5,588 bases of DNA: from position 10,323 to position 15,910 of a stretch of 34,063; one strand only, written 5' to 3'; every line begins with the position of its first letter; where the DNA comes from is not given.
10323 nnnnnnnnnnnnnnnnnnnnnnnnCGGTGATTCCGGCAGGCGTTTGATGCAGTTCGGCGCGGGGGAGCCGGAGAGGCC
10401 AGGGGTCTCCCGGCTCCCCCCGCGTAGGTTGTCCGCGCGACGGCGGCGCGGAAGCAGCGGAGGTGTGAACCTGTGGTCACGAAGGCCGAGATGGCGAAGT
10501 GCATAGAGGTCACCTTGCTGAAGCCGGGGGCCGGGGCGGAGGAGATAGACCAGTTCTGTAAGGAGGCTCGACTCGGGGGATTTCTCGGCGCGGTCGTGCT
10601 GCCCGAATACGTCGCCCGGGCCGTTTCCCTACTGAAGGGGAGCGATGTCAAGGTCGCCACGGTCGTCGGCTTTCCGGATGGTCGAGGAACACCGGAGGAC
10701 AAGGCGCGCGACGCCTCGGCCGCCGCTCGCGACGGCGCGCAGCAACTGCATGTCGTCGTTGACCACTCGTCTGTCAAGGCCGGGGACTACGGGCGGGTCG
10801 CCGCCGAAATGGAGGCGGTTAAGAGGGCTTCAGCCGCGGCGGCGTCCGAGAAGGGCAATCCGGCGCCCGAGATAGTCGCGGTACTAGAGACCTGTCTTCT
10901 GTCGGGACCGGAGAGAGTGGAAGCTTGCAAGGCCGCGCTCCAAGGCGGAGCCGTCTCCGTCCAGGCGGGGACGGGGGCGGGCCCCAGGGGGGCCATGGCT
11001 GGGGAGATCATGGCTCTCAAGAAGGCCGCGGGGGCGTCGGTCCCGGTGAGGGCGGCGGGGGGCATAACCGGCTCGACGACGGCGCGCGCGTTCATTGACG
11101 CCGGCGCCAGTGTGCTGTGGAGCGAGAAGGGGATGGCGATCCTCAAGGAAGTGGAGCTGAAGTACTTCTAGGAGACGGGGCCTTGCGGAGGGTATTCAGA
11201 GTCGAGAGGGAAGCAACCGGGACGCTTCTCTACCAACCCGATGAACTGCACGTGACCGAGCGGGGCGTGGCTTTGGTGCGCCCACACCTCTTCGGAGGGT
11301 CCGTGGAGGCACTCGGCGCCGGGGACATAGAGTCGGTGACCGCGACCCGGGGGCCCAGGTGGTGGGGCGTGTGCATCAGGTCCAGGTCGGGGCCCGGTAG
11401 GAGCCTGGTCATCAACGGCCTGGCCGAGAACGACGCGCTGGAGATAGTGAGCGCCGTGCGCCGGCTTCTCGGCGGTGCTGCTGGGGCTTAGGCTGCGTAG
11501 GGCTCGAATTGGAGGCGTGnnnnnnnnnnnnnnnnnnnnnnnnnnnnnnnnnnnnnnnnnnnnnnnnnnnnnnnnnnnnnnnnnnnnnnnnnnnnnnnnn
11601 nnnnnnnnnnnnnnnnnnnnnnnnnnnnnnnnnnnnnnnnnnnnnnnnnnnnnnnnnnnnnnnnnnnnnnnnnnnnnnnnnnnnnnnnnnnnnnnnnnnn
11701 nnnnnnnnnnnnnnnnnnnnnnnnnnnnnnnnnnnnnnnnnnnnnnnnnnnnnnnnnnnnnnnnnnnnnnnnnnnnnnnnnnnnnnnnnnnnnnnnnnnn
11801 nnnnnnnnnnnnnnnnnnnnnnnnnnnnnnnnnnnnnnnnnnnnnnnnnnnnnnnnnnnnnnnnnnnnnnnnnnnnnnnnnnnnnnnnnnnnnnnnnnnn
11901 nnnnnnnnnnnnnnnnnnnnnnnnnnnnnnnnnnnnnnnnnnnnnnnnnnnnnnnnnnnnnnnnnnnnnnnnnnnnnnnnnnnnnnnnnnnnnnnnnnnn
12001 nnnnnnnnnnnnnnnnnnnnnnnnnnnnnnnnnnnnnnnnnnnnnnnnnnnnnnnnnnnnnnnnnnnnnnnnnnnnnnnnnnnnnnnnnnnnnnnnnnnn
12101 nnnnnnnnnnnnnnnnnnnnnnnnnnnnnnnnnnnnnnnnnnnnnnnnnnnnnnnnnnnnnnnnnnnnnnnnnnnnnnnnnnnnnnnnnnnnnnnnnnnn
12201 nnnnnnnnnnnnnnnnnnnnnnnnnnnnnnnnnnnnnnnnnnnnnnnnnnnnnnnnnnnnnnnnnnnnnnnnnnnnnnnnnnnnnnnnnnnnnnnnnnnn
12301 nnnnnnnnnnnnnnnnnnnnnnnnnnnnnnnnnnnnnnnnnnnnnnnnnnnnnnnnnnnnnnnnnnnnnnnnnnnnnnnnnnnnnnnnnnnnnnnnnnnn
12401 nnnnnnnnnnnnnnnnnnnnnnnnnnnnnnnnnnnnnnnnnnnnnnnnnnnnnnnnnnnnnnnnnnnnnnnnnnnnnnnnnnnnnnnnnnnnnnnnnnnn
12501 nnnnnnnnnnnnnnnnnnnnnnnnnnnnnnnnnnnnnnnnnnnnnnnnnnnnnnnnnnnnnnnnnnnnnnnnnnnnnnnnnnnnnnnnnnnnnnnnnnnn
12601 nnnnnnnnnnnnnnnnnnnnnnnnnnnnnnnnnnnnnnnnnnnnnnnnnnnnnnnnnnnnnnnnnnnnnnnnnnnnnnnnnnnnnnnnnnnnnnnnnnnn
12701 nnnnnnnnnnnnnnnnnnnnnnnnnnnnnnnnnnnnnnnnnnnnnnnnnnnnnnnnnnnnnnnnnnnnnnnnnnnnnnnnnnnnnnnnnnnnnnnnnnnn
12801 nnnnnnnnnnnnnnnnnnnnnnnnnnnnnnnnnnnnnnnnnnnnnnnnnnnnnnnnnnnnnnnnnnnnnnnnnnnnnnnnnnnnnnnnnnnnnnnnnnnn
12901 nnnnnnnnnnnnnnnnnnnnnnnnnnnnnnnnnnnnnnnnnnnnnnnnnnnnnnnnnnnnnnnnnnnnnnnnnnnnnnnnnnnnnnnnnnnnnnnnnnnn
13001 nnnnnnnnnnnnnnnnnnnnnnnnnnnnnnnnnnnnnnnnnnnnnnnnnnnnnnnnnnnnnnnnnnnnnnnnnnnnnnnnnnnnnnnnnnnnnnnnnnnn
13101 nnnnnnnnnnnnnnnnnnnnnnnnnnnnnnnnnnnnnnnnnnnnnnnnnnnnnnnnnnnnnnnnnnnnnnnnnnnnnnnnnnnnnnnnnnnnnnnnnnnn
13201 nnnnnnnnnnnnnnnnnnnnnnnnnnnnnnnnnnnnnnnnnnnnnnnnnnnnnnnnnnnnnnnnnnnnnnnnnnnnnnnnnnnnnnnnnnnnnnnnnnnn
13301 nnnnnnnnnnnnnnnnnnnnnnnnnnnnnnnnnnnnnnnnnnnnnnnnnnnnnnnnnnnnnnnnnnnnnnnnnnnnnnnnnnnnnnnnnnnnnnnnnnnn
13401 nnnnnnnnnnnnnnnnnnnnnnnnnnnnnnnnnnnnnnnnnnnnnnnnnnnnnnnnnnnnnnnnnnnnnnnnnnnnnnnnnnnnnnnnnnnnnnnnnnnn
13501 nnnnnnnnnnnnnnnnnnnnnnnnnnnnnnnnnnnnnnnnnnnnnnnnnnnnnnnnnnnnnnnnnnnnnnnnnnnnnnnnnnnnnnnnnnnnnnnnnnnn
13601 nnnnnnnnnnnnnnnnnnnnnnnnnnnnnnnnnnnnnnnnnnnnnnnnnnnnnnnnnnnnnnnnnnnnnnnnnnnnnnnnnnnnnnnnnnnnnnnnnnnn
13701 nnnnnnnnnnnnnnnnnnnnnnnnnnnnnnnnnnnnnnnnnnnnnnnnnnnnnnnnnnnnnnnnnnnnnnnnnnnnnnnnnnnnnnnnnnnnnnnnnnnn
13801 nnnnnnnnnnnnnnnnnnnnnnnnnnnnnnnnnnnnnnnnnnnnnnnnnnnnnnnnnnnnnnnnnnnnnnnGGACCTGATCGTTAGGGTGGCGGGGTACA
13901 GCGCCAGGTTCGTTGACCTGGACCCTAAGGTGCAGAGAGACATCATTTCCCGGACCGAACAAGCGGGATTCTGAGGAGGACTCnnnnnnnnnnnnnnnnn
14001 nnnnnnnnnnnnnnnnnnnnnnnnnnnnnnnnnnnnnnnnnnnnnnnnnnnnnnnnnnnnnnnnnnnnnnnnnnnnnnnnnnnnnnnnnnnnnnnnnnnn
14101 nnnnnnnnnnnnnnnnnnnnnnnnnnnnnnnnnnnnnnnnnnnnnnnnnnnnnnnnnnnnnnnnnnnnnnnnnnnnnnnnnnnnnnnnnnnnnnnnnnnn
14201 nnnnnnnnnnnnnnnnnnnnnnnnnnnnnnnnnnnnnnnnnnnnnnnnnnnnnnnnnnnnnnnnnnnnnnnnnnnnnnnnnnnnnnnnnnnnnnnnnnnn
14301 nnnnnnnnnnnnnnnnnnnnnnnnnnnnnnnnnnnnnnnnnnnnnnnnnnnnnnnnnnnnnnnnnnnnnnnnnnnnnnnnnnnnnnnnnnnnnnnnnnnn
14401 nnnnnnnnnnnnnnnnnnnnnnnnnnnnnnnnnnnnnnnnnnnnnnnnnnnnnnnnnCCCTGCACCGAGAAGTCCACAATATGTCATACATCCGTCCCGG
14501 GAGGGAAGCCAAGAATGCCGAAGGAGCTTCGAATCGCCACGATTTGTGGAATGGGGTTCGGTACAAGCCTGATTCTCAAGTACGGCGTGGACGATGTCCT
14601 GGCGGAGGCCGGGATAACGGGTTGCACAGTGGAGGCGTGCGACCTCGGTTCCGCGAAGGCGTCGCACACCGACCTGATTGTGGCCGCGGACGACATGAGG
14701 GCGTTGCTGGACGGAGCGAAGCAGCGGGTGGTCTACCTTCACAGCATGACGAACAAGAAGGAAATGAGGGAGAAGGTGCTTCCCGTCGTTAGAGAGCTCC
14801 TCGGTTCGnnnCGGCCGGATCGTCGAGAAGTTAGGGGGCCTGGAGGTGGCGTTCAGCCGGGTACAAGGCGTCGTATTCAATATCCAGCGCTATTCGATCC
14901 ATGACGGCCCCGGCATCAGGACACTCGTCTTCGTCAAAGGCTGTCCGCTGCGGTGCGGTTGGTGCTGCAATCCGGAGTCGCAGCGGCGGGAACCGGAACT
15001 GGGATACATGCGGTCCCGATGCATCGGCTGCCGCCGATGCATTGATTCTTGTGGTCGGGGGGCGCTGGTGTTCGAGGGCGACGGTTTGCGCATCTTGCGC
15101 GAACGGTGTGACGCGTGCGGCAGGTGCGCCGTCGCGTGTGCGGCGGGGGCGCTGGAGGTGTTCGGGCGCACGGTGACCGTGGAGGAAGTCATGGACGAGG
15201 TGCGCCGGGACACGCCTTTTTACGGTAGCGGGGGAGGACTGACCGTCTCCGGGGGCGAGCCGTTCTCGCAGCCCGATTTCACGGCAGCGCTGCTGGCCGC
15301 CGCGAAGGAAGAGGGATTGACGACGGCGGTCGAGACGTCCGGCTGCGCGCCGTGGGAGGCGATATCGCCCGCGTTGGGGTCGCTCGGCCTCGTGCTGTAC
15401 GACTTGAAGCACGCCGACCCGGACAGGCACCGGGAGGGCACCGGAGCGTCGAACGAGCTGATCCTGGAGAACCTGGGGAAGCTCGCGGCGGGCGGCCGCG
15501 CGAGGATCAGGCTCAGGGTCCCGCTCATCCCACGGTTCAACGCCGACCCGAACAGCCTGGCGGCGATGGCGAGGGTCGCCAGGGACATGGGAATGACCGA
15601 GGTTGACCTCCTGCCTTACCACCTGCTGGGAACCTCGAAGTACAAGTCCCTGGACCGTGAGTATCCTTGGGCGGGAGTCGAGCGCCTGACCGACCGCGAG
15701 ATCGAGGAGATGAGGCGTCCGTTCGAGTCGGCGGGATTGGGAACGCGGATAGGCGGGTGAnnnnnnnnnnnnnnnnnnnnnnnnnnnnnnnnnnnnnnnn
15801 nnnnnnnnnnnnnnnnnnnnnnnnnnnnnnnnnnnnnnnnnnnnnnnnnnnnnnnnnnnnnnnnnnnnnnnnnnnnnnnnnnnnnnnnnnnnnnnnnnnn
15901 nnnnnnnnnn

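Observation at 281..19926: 21-gene co-directional cluster placing a glycyl radical enzyme inside a PTS / DeoC / transketolase sugar-phosphate pathway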

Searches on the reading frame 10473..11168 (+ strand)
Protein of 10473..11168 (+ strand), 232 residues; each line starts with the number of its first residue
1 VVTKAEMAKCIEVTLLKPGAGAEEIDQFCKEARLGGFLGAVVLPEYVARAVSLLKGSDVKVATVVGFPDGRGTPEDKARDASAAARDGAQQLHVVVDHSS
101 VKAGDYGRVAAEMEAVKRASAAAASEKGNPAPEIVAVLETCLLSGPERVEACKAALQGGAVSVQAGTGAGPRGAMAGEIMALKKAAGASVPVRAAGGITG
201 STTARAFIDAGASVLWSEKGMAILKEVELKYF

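Call 8: search_protein_families(library=pfam, proteins=[window:10473-11168:+])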
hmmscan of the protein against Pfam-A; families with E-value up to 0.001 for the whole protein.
window:10473-11168:+ (232 aa): 0 families

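Call 30: search_protein_families(library=ncbifam, proteins=[window:10473-11168:+], max_evalue=0.00001)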
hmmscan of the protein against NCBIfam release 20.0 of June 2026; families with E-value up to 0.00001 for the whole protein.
window:10473-11168:+ (232 aa): 1 family
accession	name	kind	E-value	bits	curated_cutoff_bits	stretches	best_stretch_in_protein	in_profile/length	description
TIGR00126.1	deoC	equivalog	2.9e-40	138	117.3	1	7-224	2-210/211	deoxyribose-phosphate aldolase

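Call 32: search_solved_structures(query=window:10473-11168:+, max_evalue=0.00001, show_alignments=2)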
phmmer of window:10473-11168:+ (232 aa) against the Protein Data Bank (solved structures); distinct sequences matched with E-value up to 0.00001: 20.
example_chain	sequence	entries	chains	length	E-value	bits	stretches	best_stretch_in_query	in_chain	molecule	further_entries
8qps_A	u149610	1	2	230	2.5e-34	122.3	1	6-224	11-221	Deoxyribose-phosphate aldolase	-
5dbu_A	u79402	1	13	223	3.3e-34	121.9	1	7-225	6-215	Deoxyribose-phosphate aldolase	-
6d33_A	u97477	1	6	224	4.9e-33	118.1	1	6-225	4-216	Deoxyribose-phosphate aldolase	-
6msw_A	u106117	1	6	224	1.6e-32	116.4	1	6-225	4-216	Deoxyribose-phosphate aldolase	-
5dbt_A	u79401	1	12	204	2e-32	116.1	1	7-213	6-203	Deoxyribose-phosphate aldolase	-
3ngj_A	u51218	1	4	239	2.9e-32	115.5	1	3-226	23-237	Deoxyribose-phosphate aldolase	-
3r12_A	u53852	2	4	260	4e-27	98.7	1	8-231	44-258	Deoxyribose-phosphate aldolase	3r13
1j2w_A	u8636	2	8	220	4.9e-27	98.5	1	7-224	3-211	Aldolase protein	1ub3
1mzh_A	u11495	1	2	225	2.3e-24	89.7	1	7-227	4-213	Deoxyribose-phosphate aldolase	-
4xbs_A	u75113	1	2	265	7.7e-24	88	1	3-224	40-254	Deoxyribose-phosphate aldolase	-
5h91_A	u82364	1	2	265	1.4e-23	87.2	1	3-224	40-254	Deoxyribose-phosphate aldolase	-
4xbk_A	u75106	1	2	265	2.8e-23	86.2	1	3-224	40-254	Deoxyribose-phosphate aldolase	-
3oa3_A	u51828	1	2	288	4.7e-20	75.6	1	7-229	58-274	aldolase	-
3ndo_A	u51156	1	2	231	1.5e-19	74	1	3-224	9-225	Deoxyribose-phosphate aldolase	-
3ng3_A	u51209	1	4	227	8.7e-19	71.5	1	3-219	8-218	Deoxyribose-phosphate aldolase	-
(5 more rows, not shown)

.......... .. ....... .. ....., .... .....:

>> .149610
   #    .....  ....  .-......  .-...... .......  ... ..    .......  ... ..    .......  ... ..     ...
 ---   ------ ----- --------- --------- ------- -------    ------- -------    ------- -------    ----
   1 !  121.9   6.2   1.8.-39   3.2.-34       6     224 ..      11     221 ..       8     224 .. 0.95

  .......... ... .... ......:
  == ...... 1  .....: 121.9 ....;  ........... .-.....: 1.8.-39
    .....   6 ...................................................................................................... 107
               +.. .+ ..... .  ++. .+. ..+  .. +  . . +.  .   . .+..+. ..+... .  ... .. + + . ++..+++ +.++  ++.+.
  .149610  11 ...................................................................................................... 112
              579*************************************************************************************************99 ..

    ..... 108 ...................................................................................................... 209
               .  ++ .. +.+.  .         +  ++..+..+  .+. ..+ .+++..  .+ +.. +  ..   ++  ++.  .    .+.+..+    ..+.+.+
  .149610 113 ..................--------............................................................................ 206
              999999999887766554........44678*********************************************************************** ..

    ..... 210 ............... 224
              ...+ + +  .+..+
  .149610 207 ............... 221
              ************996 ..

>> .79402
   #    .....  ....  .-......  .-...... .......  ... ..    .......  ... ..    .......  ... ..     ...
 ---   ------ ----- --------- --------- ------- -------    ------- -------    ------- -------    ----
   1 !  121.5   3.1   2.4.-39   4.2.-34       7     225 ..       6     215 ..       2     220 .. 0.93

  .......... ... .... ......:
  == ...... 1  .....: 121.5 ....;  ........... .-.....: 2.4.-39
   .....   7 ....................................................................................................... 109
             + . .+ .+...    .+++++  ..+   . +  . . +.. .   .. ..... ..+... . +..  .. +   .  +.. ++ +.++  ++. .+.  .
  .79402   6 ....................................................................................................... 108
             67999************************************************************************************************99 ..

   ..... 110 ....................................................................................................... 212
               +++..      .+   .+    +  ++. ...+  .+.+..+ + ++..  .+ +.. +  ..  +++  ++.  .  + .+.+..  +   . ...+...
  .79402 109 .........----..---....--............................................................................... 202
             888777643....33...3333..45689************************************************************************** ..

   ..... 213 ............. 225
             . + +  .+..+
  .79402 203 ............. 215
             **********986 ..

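Call 33: find_homologous_proteins(query=window:10473-11168:+, max_evalue=1e-10)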
Query window:10473-11168:+ (232 aa): 10 proteins with E <= 1e-10 among 8000 candidates.
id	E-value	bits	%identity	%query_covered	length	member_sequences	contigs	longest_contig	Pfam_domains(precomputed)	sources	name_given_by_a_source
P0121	8.0e-138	475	100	100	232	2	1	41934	-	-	-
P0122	1.8e-28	118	37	95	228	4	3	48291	PF01791.16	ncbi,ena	-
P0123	1.0e-25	109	35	91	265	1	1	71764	PF01791.16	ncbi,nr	ncbi:MAG: deoxyribose-phosphate aldolase [Bacteroidales bacterium]|nr:deoxyribose-phosphate aldolase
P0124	7.4e-25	106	34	91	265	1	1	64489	PF01791.16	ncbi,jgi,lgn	ncbi:MAG: deoxyribose-phosphate aldolase [Bacteroidales bacterium]|jgi:deoxyribose-phosphate aldolas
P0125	3.2e-18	84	32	93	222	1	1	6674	PF01791.16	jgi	jgi:deoxyribose-phosphate aldolase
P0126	1.3e-17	82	30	94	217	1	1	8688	PF01791.16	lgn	-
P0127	1.8e-15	75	31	89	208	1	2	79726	PF01791.16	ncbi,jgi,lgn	-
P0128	6.9e-14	70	30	93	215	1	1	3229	PF01791.16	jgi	jgi:deoxyribose-phosphate aldolase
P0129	1.8e-13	69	29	95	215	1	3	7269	PF01791.16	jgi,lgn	-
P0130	2.1e-13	69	27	95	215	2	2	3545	PF01791.16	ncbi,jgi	jgi:deoxyribose-phosphate aldolase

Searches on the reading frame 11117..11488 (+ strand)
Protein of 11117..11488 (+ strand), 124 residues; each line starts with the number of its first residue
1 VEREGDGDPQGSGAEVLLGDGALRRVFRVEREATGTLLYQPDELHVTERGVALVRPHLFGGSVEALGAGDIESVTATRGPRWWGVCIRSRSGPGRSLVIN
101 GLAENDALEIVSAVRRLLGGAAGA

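Call 8: search_protein_families(library=pfam, proteins=[window:11117-11488:+])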
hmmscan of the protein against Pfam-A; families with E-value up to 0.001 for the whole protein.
window:11117-11488:+ (124 aa): 0 families

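Call 54: search_protein_families(library=pfam, proteins=[window:11183-11488:+], max_evalue=0.01)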
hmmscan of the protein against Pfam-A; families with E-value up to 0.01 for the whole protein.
window:11183-11488:+ (102 aa): 0 families

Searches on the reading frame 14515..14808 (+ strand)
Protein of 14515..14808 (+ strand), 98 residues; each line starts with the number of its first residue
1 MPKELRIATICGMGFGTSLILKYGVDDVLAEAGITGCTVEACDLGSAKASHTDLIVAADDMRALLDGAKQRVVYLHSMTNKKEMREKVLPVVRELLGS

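Call 8: search_protein_families(library=pfam, proteins=[window:14515-14808:+])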
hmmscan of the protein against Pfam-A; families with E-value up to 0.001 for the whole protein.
window:14515-14808:+ (98 aa): 1 family
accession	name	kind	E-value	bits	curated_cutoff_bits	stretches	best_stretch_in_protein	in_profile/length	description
PF02302.22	PTS_IIB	-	1.3e-06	29.4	23.6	1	6-80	1-77/90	PTS system, Lactose/Cellobiose specific IIB subunit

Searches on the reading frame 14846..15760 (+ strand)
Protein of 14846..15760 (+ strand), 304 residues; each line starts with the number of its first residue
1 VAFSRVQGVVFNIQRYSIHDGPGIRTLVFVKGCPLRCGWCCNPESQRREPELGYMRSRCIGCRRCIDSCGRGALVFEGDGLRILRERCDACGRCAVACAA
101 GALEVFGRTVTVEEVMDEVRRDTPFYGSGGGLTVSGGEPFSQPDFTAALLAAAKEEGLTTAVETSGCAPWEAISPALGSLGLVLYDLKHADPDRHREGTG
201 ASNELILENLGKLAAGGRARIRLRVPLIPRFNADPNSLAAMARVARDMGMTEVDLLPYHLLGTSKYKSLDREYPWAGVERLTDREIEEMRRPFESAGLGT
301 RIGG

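Call 8: search_protein_families(library=pfam, proteins=[window:14846-15757:+])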
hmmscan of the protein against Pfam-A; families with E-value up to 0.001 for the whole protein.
window:14846-15757:+ (304 aa): 8 families
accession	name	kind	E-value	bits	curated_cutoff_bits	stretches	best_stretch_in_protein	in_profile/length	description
PF04055.27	Radical_SAM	-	1.7e-15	58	29.5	1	98-233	14-156/166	Radical SAM superfamily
PF13353.11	Fer4_12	-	3e-10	41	22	1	20-49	2-31/137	4Fe-4S single cluster domain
PF12837.12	Fer4_6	-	2.4e-09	37.1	25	2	85-103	6-24/24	4Fe-4S binding domain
PF12838.12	Fer4_7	-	6.9e-07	30.1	27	1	58-102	1-52/52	4Fe-4S dicluster domain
PF13484.11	Fer4_16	-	6.3e-06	27.3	30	0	58-75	1-18/66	4Fe-4S double cluster binding domain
PF00037.32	Fer4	-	1.6e-05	24.9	21.1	1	56-74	5-23/24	4Fe-4S binding domain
PF13237.11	Fer4_10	-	1.9e-05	24.9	25.5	1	55-98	5-52/53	4Fe-4S dicluster domain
PF14697.11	Fer4_21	-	0.00045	20.7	35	1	57-99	6-52/59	4Fe-4S dicluster domain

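Call 30: search_protein_families(library=ncbifam, proteins=[window:14846-15757:+], max_evalue=0.00001)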
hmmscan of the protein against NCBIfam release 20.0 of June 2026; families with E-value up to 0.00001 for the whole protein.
window:14846-15757:+ (304 aa): 20 families
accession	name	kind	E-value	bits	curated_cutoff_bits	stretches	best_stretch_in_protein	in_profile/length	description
TIGR02494.1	PFLE_PFLC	subfamily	7.2e-103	343.9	174.35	1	10-296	1-292/293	glycyl-radical enzyme activating protein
NF048010.1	SfplDhtActHpsHDes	equivalog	4.5e-101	337.6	430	1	6-290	4-295/298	(2S)-3-sulfopropanediol dehydratase activating enzyme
NF043069.1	T4HPD_activ_SAM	equivalog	1.5e-92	310.2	425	1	8-304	2-299/299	trans-4-hydroxy-L-proline dehydratase activase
NF033719.1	ind_deCO2_activ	equivalog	2.2e-82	276.7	425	1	8-298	1-298/302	indoleacetate decarboxylase activase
TIGR04395.1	cutC_activ_rSAM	equivalog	1.9e-81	273.7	360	1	8-296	5-300/309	choline TMA-lyase-activating enzyme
NF033717.2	HPDL_rSAM_activ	equivalog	1.2e-79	267.8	420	1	7-298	3-301/311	4-hydroxyphenylacetate decarboxylase activase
NF048008.1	SfplDhtActHpfHKleb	equivalog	2.4e-73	247.1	500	1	9-279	1-279/308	(2S)-3-sulfopropanediol dehydratase activating enzyme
TIGR04003.1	rSAM_BssD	equivalog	1e-68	231.8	496.45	1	9-304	2-308/314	[benzylsuccinate synthase]-activating enzyme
NF007483.0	PRK10076.1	equivalog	1.8e-61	207.9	326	2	87-304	75-292/292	[formate-C-acetyltransferase]-activating enzyme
TIGR02493.1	PFLA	equivalog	2.9e-48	164.3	231.75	2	77-294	12-233/235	pyruvate formate-lyase-activating protein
TIGR04041.1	activase_YjjW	hypoth_equivalog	2.4e-39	135.4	250.2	1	8-283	2-263/276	YjjW family glycine radical enzyme activase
NF008356.0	PRK11145.1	equivalog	1.6e-36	125.8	375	1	66-295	10-239/246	pyruvate formate lyase 1-activating protein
TIGR02495.1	NrdG2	equivalog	6.1e-11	42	131.15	0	13-49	5-43/193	anaerobic ribonucleoside-triphosphate reductase activating protein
TIGR04349.1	rSAM_QueE_gams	hypoth_equivalog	7.3e-09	35.6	300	0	93-175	32-107/210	7-carboxy-7-deazaguanine synthase QueE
TIGR02491.1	NrdG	equivalog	1.9e-08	34.4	126.1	0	11-47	3-39/154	anaerobic ribonucleoside-triphosphate reductase activating protein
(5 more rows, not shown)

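Call 43: find_encoding_contigs(protein=window:14846-15760:+, flank=10000, max_places=4)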
Protein window:14846-15760:+ (304 aa): no gene with exactly this product is on record in the collection.
